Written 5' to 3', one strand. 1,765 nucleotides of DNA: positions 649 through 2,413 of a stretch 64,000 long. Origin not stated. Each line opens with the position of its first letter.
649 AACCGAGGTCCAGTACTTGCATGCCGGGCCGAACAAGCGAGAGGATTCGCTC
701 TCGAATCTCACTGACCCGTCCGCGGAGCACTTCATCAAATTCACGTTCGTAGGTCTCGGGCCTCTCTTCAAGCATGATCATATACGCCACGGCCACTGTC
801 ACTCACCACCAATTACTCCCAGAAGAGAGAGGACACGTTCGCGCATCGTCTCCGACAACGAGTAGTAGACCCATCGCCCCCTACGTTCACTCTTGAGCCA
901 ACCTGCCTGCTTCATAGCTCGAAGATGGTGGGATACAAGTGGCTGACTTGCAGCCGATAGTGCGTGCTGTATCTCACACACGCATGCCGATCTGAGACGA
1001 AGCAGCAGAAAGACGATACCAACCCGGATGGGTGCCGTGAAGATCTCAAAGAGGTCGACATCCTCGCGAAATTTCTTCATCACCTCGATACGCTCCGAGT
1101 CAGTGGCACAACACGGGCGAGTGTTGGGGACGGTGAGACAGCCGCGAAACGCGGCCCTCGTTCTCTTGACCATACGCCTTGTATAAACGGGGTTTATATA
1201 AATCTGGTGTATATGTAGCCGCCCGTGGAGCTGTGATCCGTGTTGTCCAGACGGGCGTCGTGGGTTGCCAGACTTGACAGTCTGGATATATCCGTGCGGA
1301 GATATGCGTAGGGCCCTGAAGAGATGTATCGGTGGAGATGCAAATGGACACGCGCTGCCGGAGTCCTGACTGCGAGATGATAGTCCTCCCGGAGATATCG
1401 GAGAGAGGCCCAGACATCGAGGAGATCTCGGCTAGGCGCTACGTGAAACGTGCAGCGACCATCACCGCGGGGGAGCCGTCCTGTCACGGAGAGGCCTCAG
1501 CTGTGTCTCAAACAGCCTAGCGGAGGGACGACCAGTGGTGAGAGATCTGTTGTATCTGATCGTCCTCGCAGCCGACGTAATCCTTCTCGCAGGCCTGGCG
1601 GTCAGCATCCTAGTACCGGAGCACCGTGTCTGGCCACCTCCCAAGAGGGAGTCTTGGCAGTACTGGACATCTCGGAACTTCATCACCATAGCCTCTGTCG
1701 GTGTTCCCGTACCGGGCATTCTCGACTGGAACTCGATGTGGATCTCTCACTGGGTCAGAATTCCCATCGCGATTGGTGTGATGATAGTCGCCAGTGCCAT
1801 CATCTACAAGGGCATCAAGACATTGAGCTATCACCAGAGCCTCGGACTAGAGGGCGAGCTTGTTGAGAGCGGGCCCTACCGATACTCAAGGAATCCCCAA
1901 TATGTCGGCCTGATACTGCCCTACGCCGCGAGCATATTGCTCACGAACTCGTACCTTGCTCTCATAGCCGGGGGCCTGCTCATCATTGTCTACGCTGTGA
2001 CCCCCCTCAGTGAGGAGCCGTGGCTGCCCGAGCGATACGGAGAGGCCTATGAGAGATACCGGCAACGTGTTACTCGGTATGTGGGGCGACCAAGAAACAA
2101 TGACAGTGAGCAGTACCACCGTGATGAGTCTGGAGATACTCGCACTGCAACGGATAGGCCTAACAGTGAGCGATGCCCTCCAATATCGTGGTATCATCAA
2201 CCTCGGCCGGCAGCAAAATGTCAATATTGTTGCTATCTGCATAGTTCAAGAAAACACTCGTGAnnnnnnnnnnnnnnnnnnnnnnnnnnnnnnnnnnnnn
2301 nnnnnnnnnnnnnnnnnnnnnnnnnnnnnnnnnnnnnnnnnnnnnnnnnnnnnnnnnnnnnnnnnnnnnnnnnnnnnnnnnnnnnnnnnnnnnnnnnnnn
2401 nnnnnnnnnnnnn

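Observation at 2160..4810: Candidate new archaeal RiPP pathway: hidden 46-aa Trp-X-Arg repeat precursor plus an HxsC/HxsB-like radical SAM pair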

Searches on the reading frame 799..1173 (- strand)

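Call 67: search_protein_families(library=pfam, proteins=[window:799-1173:-], max_evalue=0.001)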
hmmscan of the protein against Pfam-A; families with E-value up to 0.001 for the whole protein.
window:799-1173:- (124 aa): 2 families
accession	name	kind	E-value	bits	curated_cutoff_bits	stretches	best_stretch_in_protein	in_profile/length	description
PF01022.26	HTH_5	-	1.6e-10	41.1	22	1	48-91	2-43/47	Bacterial regulatory protein, arsR family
PF07848.18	PaaX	-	8.1e-05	23.2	24.8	1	84-109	44-69/70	PaaX-like protein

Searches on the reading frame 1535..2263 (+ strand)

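Call 66: search_protein_families(library=padloc, proteins=[window:1535-2263:+], max_evalue=0.01)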
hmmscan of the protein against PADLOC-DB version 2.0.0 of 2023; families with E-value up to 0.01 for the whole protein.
window:1535-2263:+ (242 aa): 0 families

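Call 67: search_protein_families(library=pfam, proteins=[window:1535-2263:+], max_evalue=0.001)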
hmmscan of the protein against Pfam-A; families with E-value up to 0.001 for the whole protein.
window:1535-2263:+ (242 aa): 3 families
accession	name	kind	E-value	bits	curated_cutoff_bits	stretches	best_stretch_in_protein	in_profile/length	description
PF04191.18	PEMT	-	2e-15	57.6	25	1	78-170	10-104/105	Phospholipid methyltransferase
PF04140.19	ICMT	-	1.5e-05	25.7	24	1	106-147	32-75/95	Isoprenylcysteine carboxyl methyltransferase (ICMT) family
PF06966.17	DUF1295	-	0.00027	21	20.4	1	78-179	123-235/235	Protein of unknown function (DUF1295)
